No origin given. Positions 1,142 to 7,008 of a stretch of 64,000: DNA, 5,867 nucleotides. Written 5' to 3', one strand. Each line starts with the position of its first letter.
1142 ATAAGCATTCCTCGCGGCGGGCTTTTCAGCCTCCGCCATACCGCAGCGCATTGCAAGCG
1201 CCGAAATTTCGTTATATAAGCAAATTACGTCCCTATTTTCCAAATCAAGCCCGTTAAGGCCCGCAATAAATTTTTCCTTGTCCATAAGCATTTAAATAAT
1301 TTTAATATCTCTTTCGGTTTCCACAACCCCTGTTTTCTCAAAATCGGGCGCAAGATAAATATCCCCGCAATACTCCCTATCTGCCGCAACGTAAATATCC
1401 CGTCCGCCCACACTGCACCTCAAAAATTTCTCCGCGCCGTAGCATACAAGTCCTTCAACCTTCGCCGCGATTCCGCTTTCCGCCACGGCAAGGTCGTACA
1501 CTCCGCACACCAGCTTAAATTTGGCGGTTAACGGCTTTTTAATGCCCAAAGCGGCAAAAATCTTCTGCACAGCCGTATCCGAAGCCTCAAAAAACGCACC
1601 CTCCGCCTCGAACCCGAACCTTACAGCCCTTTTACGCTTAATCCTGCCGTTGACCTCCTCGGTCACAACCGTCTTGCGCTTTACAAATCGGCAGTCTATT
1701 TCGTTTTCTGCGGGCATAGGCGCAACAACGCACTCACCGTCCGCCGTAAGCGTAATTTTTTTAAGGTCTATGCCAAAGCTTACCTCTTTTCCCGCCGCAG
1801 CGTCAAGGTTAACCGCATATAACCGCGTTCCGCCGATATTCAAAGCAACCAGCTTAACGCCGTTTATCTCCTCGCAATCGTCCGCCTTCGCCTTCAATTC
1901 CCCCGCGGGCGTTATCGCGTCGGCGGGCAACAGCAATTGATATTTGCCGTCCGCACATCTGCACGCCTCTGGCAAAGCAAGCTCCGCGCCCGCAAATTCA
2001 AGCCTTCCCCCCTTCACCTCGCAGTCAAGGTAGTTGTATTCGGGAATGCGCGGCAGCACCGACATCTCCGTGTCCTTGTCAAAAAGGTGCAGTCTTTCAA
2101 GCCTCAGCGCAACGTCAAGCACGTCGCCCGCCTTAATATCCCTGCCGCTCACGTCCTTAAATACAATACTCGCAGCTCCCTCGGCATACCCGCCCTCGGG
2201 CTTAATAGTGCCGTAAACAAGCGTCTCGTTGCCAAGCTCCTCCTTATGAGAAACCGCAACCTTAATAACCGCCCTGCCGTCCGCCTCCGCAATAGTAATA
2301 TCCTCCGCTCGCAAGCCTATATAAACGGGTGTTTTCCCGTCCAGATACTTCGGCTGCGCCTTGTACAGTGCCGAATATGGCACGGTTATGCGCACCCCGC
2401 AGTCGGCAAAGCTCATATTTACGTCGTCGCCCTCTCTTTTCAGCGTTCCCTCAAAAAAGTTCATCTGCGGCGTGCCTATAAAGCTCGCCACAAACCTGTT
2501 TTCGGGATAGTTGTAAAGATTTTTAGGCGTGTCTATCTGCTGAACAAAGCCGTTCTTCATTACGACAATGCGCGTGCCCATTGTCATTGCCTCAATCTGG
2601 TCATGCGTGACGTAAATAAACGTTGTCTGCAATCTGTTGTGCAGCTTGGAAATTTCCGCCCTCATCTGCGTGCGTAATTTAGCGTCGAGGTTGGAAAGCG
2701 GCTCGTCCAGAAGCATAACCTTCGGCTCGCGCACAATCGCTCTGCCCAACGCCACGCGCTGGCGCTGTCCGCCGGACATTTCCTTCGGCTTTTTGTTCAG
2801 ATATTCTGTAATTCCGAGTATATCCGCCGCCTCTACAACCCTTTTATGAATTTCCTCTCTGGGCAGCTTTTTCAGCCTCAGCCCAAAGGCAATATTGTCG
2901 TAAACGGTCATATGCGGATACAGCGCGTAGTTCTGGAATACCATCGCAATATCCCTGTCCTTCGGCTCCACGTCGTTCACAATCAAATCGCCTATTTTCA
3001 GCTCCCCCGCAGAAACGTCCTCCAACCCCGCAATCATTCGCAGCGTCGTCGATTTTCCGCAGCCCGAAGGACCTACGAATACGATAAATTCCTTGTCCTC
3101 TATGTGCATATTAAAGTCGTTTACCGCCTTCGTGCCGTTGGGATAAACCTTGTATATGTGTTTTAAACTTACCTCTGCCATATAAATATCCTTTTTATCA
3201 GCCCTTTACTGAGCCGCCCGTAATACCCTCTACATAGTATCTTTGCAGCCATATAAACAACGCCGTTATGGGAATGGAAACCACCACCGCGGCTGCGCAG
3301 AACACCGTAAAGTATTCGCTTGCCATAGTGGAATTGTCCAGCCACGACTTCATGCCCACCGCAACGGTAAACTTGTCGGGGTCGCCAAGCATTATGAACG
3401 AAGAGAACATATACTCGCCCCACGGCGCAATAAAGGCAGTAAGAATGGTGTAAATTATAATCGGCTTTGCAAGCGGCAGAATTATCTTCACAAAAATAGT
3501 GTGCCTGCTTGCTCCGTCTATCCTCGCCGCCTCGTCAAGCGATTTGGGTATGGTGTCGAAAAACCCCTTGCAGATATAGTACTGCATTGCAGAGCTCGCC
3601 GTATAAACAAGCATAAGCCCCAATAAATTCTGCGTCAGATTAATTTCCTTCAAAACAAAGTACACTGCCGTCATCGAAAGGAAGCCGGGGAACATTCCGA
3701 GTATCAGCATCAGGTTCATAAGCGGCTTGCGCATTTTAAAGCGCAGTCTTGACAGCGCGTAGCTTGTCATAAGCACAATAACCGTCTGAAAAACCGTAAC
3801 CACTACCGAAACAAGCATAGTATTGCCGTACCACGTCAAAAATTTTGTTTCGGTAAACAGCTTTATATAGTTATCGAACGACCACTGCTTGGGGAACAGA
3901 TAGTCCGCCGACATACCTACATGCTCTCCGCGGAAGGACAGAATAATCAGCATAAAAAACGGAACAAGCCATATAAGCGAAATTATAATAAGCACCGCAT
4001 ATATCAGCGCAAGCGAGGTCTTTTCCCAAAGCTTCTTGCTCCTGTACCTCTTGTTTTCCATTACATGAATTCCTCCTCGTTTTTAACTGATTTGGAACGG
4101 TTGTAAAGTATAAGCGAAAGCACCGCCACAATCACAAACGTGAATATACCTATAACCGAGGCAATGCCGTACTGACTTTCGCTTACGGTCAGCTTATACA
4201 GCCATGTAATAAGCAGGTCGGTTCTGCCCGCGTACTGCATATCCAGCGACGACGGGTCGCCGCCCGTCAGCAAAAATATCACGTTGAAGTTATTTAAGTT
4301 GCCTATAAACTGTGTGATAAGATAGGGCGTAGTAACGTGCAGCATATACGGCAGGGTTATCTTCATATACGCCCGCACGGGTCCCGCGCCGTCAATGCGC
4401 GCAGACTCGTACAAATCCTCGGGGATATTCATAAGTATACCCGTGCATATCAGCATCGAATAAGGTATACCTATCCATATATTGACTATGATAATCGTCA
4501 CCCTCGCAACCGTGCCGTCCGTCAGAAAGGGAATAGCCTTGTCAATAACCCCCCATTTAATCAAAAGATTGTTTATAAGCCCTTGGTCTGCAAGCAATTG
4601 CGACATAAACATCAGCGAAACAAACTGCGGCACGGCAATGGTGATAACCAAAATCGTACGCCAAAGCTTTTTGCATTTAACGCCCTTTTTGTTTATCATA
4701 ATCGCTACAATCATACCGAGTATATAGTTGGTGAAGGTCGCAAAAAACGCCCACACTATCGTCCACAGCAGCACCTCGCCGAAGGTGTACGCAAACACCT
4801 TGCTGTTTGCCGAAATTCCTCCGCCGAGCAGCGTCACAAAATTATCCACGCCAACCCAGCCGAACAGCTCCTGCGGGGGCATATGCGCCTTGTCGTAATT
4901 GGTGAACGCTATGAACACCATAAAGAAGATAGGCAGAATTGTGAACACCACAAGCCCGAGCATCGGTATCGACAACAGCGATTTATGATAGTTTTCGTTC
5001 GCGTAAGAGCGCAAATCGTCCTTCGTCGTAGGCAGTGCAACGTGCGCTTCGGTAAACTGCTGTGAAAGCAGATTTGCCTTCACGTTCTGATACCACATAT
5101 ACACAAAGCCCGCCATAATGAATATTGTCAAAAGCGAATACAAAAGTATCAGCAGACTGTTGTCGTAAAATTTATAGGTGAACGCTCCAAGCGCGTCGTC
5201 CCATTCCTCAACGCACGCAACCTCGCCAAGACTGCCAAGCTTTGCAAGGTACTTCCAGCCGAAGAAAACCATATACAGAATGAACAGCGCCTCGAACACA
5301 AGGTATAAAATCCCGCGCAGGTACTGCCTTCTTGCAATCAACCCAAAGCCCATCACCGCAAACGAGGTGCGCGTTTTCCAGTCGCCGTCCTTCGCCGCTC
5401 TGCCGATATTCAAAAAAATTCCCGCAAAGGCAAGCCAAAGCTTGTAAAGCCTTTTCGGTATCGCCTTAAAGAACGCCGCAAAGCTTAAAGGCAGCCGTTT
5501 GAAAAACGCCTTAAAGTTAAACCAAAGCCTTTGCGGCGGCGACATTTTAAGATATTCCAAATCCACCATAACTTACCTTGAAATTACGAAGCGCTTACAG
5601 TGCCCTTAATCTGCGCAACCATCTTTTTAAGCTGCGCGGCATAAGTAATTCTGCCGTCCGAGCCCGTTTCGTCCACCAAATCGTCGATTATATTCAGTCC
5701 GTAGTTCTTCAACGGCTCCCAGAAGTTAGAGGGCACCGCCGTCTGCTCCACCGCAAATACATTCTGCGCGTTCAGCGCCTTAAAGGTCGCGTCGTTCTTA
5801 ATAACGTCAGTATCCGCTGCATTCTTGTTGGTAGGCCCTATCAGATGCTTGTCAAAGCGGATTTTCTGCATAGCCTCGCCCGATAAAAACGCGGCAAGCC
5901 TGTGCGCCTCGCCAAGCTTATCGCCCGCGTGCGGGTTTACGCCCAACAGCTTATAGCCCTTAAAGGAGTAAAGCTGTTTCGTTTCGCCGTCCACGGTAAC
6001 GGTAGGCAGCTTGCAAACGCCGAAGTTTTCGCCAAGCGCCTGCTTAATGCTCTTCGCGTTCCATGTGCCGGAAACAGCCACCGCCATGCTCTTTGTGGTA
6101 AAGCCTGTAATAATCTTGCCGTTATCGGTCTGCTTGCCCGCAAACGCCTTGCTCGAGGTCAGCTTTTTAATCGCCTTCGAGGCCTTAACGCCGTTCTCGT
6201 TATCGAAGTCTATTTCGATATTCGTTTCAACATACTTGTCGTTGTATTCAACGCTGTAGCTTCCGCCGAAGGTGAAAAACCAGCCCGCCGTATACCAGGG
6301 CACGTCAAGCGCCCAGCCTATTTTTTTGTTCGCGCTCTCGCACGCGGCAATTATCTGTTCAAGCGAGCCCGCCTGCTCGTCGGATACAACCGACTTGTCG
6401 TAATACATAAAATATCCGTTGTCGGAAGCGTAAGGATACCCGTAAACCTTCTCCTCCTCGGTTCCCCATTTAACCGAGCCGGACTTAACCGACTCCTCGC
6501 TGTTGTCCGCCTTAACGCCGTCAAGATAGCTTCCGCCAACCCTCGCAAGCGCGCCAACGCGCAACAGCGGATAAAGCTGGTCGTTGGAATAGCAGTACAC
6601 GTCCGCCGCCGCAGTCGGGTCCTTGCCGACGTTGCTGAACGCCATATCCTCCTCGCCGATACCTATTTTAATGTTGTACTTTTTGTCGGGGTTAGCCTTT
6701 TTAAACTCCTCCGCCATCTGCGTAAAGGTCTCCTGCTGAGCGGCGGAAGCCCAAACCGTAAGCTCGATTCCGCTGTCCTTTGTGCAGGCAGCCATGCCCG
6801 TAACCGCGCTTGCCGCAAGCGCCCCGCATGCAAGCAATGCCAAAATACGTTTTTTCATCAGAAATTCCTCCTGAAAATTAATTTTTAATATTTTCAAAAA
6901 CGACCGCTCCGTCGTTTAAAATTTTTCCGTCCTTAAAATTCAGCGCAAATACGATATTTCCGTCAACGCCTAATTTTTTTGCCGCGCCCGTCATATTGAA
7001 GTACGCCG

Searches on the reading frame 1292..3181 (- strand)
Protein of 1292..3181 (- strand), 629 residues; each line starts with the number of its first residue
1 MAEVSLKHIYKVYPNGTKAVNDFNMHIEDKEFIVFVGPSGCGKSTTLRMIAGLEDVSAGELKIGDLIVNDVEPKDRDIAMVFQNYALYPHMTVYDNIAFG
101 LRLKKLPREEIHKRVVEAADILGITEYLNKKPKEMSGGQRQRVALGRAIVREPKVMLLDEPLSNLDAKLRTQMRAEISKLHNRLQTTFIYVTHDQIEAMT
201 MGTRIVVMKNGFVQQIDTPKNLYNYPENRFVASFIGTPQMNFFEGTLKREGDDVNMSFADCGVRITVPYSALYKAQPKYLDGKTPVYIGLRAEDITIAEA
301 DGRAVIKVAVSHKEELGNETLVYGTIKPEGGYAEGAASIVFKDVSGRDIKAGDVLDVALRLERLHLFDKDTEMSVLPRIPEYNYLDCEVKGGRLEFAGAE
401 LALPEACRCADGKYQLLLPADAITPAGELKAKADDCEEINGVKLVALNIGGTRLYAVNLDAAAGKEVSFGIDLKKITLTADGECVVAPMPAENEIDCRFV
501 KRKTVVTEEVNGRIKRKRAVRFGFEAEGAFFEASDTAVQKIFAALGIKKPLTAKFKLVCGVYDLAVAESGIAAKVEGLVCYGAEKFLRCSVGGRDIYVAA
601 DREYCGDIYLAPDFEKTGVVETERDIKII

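Call 64: search_protein_families(library=pfam, max_evalue=0.0001, proteins=[window:1292-3181:-])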
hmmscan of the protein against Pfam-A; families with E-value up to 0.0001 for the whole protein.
window:1292-3181:- (629 aa): 3 families
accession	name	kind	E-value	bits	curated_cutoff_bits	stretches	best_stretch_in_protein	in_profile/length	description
PF00005.33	ABC_tran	-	4.2e-31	108.8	25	1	21-162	2-136/137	ABC transporter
PF17912.7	OB_MalK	-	1.6e-10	42.1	27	1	236-295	1-53/53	MalK OB fold domain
PF02463.25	SMC_N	-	3.5e-07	30.3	40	1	29-211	23-217/220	RecF/RecN/SMC N terminal domain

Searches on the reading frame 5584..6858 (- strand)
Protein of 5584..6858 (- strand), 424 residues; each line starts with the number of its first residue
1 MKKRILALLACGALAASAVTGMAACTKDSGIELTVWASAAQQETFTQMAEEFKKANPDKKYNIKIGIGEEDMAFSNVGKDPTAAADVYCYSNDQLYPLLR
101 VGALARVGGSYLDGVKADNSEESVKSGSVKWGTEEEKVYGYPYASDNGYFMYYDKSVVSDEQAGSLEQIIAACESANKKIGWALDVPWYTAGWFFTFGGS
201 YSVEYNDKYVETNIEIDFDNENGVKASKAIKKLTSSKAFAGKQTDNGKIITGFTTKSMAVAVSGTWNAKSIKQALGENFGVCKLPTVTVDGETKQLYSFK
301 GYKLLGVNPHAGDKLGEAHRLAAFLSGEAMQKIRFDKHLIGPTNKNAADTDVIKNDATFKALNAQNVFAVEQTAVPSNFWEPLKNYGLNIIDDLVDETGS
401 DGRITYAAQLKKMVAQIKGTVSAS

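Call 64: search_protein_families(library=pfam, max_evalue=0.0001, proteins=[window:5584-6858:-])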
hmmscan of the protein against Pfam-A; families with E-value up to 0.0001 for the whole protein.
window:5584-6858:- (424 aa): 1 family
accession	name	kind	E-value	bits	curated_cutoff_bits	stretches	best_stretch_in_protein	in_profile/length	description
PF13416.11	SBP_bac_8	-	3.4e-23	83.3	27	1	47-361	1-279/279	Bacterial extracellular solute-binding protein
